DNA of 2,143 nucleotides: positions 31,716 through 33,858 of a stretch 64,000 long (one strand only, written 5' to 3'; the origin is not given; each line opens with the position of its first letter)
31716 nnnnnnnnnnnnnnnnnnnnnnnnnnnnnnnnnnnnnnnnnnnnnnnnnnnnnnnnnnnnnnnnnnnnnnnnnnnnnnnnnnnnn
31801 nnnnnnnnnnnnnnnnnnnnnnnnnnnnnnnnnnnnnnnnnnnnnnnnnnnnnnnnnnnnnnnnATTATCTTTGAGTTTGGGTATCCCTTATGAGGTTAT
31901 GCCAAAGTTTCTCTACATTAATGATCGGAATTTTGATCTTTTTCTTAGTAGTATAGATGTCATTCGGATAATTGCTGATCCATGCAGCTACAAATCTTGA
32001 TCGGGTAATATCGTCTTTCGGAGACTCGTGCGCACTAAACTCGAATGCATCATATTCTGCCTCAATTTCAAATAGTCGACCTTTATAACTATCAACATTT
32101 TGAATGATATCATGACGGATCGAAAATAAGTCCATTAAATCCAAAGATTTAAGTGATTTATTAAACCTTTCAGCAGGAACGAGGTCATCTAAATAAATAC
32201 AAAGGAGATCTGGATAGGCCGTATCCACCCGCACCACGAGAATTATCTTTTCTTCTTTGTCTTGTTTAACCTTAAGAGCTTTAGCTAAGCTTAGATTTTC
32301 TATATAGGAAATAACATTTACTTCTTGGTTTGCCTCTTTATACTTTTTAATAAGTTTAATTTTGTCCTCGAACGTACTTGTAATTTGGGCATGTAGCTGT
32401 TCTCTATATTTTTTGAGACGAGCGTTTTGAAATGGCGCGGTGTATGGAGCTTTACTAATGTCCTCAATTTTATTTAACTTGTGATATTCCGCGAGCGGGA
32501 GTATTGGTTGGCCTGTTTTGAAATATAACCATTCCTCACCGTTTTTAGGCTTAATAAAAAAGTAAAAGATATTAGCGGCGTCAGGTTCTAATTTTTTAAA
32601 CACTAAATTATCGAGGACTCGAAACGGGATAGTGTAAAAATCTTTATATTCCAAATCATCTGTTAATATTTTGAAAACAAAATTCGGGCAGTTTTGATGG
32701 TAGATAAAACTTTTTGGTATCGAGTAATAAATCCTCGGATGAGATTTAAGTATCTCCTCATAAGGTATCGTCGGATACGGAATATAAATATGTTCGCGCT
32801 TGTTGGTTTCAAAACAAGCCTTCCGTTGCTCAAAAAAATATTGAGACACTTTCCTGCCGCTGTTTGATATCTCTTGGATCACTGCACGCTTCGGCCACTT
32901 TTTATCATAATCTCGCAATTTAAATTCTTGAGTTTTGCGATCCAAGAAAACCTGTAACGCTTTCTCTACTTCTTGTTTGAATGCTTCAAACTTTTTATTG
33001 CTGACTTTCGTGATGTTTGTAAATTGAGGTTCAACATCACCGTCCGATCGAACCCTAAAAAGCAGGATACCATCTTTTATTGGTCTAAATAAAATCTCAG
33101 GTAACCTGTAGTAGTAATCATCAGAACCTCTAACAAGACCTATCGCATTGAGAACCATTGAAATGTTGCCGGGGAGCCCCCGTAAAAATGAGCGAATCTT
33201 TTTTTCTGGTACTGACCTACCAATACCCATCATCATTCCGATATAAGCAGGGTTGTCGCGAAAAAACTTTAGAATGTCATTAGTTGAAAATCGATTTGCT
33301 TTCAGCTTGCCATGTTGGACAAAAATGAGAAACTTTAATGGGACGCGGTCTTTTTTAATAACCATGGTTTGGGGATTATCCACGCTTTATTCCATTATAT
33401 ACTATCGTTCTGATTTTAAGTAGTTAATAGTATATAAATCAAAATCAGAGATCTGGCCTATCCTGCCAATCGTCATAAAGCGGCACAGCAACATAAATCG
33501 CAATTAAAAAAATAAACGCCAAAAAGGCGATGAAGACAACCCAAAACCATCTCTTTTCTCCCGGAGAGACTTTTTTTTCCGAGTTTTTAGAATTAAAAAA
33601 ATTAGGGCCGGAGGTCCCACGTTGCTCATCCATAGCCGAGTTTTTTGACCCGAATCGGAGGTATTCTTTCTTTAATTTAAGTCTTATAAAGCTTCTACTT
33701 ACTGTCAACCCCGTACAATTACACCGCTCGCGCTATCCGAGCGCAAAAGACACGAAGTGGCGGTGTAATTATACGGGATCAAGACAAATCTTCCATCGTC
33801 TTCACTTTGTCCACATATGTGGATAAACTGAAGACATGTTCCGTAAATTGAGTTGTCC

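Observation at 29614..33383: Restriction-modification operon translationally coupled to an ImmA/IrrE-type metallopeptidase and followed by a membrane-anchored HTH protein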

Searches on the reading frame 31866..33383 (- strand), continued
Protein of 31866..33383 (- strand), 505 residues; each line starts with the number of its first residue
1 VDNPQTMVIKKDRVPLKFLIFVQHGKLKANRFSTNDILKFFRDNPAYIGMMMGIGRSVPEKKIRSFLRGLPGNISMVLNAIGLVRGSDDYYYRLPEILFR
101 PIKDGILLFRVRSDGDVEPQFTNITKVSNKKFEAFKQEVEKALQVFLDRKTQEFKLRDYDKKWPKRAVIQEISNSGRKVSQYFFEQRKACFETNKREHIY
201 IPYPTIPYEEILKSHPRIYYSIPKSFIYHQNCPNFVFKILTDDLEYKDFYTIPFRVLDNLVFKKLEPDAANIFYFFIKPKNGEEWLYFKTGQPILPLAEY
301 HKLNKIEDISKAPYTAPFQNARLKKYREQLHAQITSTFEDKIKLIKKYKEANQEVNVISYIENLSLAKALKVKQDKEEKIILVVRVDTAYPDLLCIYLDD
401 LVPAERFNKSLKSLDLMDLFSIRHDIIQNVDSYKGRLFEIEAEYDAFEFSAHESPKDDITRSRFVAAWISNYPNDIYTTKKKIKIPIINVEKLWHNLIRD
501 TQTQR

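Call 85: fold_search(model_id=the predicted structure, library=pdb)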
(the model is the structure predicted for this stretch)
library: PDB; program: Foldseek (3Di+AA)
matches with E <= 10: 229; with E <= 0.001: 0
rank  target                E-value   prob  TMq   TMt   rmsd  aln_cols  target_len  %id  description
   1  4b9q_A                1.1e-01  0.05  0.09  0.08  20.5       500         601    8  Open conformation of ATP-bound Hsp70 homolog DnaK (released 2012-11-14)
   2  6w18_D                1.4e-01  0.11  0.10  0.14  20.7       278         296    8  Structure of S. pombe Arp2/3 complex in inactive state (released 2020-08-12)
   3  8rpx_B                1.5e-01  0.41  0.15  0.38  13.7       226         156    8  NhoI restriction endonuclease in complex with quadruply methylated DNA target (released 2024-07-17)
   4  8rpx_A                1.7e-01  0.38  0.15  0.38  13.4       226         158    9  NhoI restriction endonuclease in complex with quadruply methylated DNA target (released 2024-07-17)
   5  7aih_Ap               2.2e-01  0.18  0.12  0.24  19.4       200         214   11  The Large subunit of the Kinetoplastid mitochondrial ribosome (released 2021-04-28)
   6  7n46                  2.8e-01  0.06  0.06  0.08  29.1       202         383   10  ADP-binding state of the nucleotide-binding domain of Hsp70 DnaK (released 2023-07-05)
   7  4b9q_D                4.9e-01  0.02  0.09  0.08  20.4       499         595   10  Open conformation of ATP-bound Hsp70 homolog DnaK (released 2012-11-14)
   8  4b9q_C                5.1e-01  0.02  0.08  0.07  20.6       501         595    9  Open conformation of ATP-bound Hsp70 homolog DnaK (released 2012-11-14)
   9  4b9q_B                6.4e-01  0.02  0.09  0.08  20.2       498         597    9  Open conformation of ATP-bound Hsp70 homolog DnaK (released 2012-11-14)
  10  8rpx_D                7.2e-01  0.21  0.15  0.37  14.5       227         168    8  NhoI restriction endonuclease in complex with quadruply methylated DNA target (released 2024-07-17)
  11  8q5n_B                7.2e-01  0.20  0.14  0.37  14.4       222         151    7  Apo form of restriction endonuclease NhoI. (released 2024-07-17)
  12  1f0o_B                7.2e-01  0.18  0.13  0.34   9.1       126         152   10  PVUII ENDONUCLEASE/COGNATE DNA COMPLEX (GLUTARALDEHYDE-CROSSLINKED CRYSTAL) AT PH 7.5 WITH TWO CALCIUM IONS AT EACH AC (released 2000-11-06)
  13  7nvr_X                7.6e-01  0.10  0.10  0.23  17.7       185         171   13  Human Mediator with RNA Polymerase II Pre-initiation complex (released 2021-05-05)
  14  1f0o_A                8.0e-01  0.20  0.14  0.36   8.4       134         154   10  PVUII ENDONUCLEASE/COGNATE DNA COMPLEX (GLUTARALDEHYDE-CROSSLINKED CRYSTAL) AT PH 7.5 WITH TWO CALCIUM IONS AT EACH AC (released 2000-11-06)
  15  9qr8_A                8.9e-01  0.05  0.07  0.12  15.6       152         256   10  Gliadin degrading prolyl endopeptidase Celiacase (neprosin C334V) (released 2025-10-22)
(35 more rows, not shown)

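Call 90: fold_search(model_id=the predicted structure, library=viral)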
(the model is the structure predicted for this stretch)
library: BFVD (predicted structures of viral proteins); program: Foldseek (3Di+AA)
matches with E <= 10: 467; with E <= 0.001: 0
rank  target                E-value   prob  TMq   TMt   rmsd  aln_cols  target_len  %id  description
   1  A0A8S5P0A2            6.3e-03  0.16  0.07  0.07  25.1       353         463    9  Uncharacterized protein [Myoviridae sp. ctLnO19]
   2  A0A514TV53            9.3e-03  0.13  0.09  0.09  25.4       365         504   10  Putative CytH-like phosphatase [Aeromonas phage D3]
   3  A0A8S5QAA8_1          4.6e-02  0.07  0.09  0.04  29.3       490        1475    9  Type I restriction enzyme [Podoviridae sp. ctsfx1]
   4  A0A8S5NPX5            5.2e-02  0.06  0.08  0.07  23.6       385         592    9  DNA polymerase [Myoviridae sp. ctj3P51]
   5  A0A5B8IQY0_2          1.9e-01  0.02  0.07  0.05  27.4       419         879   11  Uncharacterized protein (Fragment) [Mimiviridae sp. ChoanoV1]
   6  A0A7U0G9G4            2.2e-01  0.33  0.12  0.33  12.1       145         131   14  Uncharacterized protein [Salmonella phage vB Seyj1-1]
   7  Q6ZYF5                2.3e-01  0.18  0.11  0.21  17.9       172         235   11  Uncharacterized protein [Pyrobaculum spherical virus (isolate United States/Yellowstone)]
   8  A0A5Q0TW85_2          2.6e-01  0.06  0.07  0.04  22.7       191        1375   15  RNA-dependent RNA polymerase (Fragment) [Forneby virus]
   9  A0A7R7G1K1            2.9e-01  0.04  0.09  0.09  48.3       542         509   10  (no name in the UniProt tables at hand)
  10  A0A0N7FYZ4            3.1e-01  0.08  0.07  0.14  21.9       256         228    9  (no name in the UniProt tables at hand)
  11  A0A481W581            3.2e-01  0.08  0.08  0.10  22.5       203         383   10  Uncharacterized protein [Pseudomonas phage Psa21]
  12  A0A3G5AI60            3.2e-01  0.05  0.07  0.11  27.6       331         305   10  Uncharacterized protein [Solivirus sp.]
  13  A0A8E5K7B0            3.6e-01  0.03  0.09  0.10  23.1       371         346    9  (no name in the UniProt tables at hand)
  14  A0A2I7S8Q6            3.8e-01  0.07  0.09  0.16  18.8       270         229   13  (no name in the UniProt tables at hand)
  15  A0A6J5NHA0            4.0e-01  0.33  0.11  0.08   8.4       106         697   11  DNA primase/polymerase, bifunctional, N-terminal [uncultured Caudovirales phage]
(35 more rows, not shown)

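Call 95: find_encoding_contigs(protein=P0022, flank=5000, max_places=4)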
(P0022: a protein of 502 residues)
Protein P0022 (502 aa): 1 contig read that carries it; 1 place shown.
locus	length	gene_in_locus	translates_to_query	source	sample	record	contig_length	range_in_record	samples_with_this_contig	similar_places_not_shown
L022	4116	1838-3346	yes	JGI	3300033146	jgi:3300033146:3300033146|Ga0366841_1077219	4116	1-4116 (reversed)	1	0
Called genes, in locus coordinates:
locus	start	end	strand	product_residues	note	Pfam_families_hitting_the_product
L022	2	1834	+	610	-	?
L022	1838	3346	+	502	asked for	-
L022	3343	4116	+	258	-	?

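Call 96: search_protein_families(library=pfam, proteins=[L022:2-1834:+, L022:3343-4116:+, L003:7007-8119:+], max_evalue=0.01)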
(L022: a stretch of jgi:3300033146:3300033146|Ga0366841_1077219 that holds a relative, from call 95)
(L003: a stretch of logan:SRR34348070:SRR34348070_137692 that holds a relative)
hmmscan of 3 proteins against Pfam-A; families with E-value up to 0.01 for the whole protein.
L022:2-1834:+ (610 aa): 6 families
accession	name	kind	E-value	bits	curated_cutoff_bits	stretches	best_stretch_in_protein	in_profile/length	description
PF00027.35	cNMP_binding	-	2.2e-20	72.8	27.5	2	259-338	2-85/89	Cyclic nucleotide-binding domain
PF01814.28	Hemerythrin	-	6.2e-08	33.6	25.3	1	492-603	2-123/127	Hemerythrin HHE cation binding domain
PF12706.13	Lactamase_B_2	-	5.6e-07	29.8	27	1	2-86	3-90/200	Beta-lactamase superfamily domain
PF00753.33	Lactamase_B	-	0.00052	20.5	22.7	1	3-45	19-65/196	Metallo-beta-lactamase superfamily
PF20378.3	DUF6673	-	0.00088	20.1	24.5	1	451-560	3-107/114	Family of unknown function (DUF6673)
PF23023.1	Anti-Pycsar_Apyc1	-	0.0085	16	50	0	3-52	33-79/250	Anti-Pycsar protein Apyc1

L022:3343-4116:+ (258 aa): 1 family
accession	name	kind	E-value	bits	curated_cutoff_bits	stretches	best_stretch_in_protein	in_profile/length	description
PF02086.21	MethyltransfD12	-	4.8e-11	43.3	22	1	18-215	1-149/253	D12 class N6 adenine-specific DNA methyltransferase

L003:7007-8119:+ (371 aa): 0 families

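Call 109: search_protein_families(library=phrogs, proteins=[window:31869-33365:-], max_evalue=0.01)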
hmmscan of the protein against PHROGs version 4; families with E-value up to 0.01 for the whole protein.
window:31869-33365:- (499 aa): 0 families

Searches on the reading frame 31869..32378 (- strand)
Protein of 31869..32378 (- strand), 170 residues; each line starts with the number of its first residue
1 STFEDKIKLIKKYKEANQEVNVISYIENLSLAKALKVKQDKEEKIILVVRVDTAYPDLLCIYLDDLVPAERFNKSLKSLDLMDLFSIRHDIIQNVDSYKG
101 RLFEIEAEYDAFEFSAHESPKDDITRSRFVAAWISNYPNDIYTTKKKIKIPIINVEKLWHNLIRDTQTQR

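Call 93: search_solved_structures(query=A10, max_evalue=10, show_alignments=3)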
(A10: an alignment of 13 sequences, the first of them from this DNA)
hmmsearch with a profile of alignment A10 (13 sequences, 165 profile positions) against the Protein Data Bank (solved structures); distinct sequences matched with E-value up to 10: 0.

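Call 94: search_protein_families(library=pfam, alignment_id=A10, max_evalue=1)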
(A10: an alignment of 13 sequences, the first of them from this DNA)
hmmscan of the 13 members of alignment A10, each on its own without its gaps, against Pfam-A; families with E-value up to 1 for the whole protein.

A. member 1, seq(170 aa): 1 family
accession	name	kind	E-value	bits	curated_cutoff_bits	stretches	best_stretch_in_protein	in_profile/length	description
PF15739.10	TSNAXIP1_N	-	0.078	13.7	27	1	89-112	31-54/111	Translin-associated factor X-interacting N-terminus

B. families by the number of members that match (of 13 scanned): 3 families
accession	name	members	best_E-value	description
PF22093.1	Cwp8_D2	1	0.069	Cell wall binding protein Cwp8 domain 2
PF15739.10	TSNAXIP1_N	1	0.078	Translin-associated factor X-interacting N-terminus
PF18890.5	FANCL_d2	1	0.15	FANCL UBC-like domain 2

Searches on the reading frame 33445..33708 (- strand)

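Call 3: search_protein_families(library=pfam, proteins=[window:33445-33708:-], max_evalue=0.1)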
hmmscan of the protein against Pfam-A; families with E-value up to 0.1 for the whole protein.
window:33445-33708:- (87 aa): 2 families
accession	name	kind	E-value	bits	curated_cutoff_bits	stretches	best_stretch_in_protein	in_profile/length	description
PF05832.17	DUF846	-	0.0021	18.5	22.6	1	36-74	73-111/139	Eukaryotic protein of unknown function (DUF846)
PF08370.16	PDR_assoc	-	0.077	13.2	24.9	1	51-75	26-50/65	Plant PDR ABC transporter associated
